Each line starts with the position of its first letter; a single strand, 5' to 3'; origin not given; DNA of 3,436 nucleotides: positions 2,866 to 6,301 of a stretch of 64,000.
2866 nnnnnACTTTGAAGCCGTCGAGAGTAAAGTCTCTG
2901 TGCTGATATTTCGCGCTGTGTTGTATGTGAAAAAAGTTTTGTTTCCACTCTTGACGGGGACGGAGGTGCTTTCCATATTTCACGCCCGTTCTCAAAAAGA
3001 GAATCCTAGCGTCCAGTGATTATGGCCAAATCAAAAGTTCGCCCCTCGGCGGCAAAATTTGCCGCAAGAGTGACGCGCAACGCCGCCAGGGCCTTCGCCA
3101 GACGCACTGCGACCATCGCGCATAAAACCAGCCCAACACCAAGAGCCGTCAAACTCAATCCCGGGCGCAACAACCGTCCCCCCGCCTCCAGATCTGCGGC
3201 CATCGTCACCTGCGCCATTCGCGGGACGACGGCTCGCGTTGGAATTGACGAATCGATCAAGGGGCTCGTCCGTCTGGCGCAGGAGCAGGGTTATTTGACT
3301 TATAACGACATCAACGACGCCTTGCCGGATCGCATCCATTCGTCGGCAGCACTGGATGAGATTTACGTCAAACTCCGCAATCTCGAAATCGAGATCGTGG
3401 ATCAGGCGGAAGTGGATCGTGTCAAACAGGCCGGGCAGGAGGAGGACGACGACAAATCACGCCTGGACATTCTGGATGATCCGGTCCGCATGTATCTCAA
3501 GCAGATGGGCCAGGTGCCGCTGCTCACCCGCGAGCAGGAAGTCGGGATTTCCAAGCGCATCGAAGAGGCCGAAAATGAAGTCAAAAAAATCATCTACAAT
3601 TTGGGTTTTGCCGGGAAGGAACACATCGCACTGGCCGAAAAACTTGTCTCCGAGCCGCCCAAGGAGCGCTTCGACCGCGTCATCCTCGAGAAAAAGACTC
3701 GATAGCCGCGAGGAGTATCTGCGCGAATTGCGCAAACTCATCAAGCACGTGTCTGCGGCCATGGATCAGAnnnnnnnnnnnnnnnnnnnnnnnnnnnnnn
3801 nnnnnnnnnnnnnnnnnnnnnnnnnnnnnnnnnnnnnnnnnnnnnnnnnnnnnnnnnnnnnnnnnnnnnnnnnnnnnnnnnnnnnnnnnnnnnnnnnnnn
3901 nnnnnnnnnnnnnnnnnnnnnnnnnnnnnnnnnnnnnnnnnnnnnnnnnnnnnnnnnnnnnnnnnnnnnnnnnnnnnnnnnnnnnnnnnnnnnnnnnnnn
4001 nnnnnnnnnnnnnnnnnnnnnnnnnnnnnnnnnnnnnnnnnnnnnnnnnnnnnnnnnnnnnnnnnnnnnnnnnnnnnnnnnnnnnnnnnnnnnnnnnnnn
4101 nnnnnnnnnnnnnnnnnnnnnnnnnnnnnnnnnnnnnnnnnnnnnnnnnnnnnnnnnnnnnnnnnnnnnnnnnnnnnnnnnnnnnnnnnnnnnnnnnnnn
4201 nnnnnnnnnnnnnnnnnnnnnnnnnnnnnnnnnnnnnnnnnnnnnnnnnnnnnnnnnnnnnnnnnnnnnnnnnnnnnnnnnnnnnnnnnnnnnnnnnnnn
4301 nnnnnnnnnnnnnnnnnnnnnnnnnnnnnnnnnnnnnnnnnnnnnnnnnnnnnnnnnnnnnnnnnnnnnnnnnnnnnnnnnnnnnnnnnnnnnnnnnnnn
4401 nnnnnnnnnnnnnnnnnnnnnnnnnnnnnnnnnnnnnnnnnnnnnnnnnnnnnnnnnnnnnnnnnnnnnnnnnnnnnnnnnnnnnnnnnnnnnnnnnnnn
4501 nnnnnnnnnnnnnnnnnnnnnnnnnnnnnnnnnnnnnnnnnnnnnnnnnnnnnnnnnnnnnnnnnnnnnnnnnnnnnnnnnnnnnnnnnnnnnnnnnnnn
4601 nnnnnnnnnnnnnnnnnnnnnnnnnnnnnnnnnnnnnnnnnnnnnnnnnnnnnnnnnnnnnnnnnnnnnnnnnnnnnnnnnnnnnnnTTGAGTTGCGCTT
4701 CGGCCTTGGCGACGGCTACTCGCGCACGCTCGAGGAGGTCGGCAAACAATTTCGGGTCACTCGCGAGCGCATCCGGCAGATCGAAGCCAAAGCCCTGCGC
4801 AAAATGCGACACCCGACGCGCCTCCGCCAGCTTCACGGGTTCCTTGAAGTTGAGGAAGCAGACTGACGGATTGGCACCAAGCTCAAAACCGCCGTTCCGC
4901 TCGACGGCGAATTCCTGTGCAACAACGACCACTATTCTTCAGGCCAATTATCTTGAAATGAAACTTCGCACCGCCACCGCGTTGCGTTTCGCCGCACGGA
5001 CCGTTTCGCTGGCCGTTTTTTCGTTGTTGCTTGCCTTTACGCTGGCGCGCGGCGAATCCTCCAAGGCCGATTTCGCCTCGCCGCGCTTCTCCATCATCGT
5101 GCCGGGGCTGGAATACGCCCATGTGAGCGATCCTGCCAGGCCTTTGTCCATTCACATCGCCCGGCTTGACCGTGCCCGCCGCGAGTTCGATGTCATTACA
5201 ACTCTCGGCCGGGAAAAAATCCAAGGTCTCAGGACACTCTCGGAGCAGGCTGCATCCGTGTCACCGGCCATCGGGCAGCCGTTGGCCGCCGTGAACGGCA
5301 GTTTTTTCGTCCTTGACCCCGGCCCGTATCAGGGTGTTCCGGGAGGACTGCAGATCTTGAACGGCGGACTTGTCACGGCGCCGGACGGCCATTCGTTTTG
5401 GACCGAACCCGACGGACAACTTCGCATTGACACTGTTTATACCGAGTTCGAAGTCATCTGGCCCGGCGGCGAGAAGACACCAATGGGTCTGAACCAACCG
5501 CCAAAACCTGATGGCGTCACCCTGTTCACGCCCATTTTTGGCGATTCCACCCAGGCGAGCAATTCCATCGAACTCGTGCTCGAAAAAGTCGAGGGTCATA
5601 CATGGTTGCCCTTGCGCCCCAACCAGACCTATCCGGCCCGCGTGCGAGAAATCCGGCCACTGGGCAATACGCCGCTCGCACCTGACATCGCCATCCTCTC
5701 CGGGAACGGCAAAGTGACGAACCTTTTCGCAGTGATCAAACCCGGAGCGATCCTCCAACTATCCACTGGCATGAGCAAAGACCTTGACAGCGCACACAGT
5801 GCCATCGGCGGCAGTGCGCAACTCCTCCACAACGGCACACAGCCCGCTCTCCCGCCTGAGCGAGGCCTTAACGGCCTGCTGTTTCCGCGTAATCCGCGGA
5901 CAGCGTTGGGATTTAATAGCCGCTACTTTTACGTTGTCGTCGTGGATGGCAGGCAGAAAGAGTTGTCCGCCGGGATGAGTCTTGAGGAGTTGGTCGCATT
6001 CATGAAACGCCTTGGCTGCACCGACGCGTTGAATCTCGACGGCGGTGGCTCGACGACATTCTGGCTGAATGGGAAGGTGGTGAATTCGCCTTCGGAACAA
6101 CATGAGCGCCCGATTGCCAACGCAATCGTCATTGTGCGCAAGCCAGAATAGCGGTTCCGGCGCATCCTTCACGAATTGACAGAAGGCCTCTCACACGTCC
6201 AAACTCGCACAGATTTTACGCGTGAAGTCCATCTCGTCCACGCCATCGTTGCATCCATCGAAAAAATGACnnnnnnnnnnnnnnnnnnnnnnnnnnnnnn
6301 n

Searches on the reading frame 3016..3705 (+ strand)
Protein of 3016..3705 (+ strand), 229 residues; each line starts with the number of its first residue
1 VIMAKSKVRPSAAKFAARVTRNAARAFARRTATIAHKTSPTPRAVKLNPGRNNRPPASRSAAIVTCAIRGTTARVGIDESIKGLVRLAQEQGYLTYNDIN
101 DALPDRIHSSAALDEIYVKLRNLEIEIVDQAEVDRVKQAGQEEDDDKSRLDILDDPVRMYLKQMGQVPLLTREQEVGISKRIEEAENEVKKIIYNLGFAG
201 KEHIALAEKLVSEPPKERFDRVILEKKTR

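Call 30: search_protein_families(library=pfam, proteins=[window:3016-3705:+], max_evalue=0.001)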
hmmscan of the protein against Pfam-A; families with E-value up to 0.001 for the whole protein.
window:3016-3705:+ (229 aa): 2 families
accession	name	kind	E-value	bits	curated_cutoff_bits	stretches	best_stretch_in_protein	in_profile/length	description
PF03979.19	Sigma70_r1_1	-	1.9e-16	60.2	22.5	1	79-146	5-77/81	Sigma-70 factor, region 1.1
PF00140.25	Sigma70_r1_2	-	3.4e-13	49.8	22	1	155-184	1-30/34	Sigma-70 factor, region 1.2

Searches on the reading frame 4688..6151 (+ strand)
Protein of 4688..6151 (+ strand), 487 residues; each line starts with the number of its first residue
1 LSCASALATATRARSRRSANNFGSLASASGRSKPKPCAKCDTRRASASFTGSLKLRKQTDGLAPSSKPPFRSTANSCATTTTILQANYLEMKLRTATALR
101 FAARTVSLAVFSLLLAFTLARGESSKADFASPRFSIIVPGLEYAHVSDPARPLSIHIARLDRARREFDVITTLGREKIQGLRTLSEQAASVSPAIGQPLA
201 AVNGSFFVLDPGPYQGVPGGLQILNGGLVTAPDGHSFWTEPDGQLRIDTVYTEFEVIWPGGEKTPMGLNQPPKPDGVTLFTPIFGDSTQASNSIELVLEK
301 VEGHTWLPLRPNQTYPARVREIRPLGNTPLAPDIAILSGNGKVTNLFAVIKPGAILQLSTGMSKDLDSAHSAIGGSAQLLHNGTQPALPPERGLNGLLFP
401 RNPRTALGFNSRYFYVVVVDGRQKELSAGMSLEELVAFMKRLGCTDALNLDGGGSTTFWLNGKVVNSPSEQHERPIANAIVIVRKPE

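Call 30: search_protein_families(library=pfam, proteins=[window:4688-6151:+], max_evalue=0.001)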
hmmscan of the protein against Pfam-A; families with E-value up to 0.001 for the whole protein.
window:4688-6151:+ (487 aa): 1 family
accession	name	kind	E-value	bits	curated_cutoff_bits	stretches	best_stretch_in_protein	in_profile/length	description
PF09992.14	NAGPA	-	1e-30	107.6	25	1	341-482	36-168/169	Phosphodiester glycosidase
